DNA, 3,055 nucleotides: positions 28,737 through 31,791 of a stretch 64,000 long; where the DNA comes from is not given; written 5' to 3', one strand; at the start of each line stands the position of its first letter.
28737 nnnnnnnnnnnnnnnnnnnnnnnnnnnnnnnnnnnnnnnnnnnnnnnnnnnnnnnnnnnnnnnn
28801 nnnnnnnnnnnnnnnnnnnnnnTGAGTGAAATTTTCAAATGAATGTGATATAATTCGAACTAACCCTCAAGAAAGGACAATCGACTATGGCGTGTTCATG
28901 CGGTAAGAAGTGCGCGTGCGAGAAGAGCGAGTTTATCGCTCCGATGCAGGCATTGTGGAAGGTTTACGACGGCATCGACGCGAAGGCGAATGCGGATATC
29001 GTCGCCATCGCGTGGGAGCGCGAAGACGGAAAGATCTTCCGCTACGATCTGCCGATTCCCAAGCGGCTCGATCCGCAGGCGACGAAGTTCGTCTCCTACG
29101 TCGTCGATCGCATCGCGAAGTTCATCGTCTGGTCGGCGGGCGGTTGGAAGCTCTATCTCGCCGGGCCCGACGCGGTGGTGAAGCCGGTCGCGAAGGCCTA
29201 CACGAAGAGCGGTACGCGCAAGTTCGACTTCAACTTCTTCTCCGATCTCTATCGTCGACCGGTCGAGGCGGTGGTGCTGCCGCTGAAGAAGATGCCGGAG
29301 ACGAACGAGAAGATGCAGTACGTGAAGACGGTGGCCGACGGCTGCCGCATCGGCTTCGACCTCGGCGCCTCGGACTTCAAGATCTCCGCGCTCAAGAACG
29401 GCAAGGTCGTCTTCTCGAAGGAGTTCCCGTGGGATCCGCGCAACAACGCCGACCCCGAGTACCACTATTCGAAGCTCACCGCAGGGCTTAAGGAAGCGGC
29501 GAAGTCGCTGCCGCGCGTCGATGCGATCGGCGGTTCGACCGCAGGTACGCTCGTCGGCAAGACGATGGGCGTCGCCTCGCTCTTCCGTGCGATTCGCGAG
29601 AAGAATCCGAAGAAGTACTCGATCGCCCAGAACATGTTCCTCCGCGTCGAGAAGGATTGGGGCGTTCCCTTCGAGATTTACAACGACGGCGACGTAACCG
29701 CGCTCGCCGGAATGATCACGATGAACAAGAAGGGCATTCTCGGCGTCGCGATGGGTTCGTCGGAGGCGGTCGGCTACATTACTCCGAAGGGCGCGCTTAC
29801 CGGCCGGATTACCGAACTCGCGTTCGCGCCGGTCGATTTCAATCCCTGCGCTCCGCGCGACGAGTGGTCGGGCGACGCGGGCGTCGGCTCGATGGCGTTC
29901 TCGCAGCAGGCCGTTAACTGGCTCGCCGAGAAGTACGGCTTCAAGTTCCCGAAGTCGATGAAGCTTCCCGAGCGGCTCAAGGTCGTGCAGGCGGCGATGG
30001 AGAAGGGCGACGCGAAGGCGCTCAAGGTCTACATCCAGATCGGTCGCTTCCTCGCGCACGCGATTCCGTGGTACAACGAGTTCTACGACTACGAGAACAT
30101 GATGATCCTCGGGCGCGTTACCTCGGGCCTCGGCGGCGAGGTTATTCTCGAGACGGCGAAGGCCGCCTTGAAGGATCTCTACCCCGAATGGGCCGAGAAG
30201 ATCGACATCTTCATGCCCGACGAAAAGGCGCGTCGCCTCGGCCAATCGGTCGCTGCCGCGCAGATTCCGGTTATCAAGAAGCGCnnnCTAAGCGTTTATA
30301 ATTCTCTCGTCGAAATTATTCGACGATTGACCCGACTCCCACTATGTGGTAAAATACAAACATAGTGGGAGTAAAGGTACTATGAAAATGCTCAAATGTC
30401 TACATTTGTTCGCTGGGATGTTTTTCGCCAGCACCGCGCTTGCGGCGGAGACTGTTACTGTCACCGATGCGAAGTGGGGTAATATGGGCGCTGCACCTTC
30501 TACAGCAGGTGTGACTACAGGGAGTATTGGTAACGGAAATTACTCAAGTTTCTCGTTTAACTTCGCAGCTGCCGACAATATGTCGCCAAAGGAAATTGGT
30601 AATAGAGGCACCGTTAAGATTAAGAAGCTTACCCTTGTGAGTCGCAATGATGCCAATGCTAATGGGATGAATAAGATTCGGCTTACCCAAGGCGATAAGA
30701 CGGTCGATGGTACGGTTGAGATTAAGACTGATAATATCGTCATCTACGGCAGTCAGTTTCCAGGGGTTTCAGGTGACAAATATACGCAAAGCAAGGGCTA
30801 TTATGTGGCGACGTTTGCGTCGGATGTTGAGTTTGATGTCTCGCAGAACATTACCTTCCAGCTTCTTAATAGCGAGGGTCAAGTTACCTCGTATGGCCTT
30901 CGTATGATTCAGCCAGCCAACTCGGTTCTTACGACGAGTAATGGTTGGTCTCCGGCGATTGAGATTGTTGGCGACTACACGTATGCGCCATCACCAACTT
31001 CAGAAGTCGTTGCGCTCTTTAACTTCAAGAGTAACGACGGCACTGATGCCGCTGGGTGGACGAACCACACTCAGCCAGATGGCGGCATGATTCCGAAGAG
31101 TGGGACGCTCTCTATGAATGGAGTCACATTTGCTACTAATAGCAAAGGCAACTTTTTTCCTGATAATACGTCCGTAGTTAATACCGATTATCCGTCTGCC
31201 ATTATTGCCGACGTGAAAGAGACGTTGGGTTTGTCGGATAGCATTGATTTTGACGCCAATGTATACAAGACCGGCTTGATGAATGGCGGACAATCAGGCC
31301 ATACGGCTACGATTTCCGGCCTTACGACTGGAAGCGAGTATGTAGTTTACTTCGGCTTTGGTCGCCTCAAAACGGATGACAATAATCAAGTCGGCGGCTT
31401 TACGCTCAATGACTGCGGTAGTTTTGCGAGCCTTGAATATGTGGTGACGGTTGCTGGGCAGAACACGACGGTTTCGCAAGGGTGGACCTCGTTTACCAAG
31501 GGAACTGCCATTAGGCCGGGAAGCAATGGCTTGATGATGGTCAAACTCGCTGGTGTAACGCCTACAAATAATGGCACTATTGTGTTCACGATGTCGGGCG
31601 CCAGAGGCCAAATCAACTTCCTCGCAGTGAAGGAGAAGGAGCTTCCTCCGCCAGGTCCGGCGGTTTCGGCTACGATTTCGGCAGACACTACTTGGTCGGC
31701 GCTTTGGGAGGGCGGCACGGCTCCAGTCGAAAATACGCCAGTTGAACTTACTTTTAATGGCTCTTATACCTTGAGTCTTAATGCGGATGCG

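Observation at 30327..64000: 10-gene operon of at least 33.6 kb coupling giant LamG/beta-repeat surface proteins with a sulfatase, a kinase and three protease families, each in duplicate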

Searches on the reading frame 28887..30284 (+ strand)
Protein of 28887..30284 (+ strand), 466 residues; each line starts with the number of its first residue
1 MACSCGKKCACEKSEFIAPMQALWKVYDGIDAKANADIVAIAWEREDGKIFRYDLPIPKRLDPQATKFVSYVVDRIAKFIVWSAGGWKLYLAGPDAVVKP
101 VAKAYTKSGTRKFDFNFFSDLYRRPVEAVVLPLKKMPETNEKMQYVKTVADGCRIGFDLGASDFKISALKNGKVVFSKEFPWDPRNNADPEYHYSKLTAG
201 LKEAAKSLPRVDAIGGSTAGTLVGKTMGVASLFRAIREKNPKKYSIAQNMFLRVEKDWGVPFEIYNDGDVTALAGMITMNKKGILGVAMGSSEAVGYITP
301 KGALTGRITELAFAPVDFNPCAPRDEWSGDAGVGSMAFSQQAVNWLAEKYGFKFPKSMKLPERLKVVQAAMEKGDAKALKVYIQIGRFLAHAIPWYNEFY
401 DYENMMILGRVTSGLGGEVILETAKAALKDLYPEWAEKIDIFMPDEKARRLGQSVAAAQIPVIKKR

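Call 62: search_protein_families(library=pfam, proteins=[window:28887-30284:+], max_evalue=0.001)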
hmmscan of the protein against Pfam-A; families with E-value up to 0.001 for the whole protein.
window:28887-30284:+ (466 aa): 0 families

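Call 84: search_solved_structures(query=window:28887-30284:+, max_evalue=0.01)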
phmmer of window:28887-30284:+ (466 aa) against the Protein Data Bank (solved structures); distinct sequences matched with E-value up to 0.01: 0.

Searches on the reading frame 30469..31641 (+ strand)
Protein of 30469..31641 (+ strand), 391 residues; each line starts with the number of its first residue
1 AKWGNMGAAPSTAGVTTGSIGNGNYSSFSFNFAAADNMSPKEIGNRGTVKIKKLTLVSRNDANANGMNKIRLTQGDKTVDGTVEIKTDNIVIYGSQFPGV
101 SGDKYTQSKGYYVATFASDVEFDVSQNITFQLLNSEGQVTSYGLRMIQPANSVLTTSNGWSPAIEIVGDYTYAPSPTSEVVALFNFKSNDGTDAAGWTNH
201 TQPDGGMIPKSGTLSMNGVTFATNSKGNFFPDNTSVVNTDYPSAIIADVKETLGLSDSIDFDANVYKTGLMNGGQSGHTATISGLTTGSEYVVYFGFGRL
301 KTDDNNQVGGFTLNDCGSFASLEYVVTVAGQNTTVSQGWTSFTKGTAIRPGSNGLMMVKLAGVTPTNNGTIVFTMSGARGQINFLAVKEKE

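Call 34: search_protein_families(library=pfam, proteins=[window:30469-31641:+], max_evalue=5)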
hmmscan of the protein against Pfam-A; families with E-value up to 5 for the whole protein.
seq(391 aa): 0 families
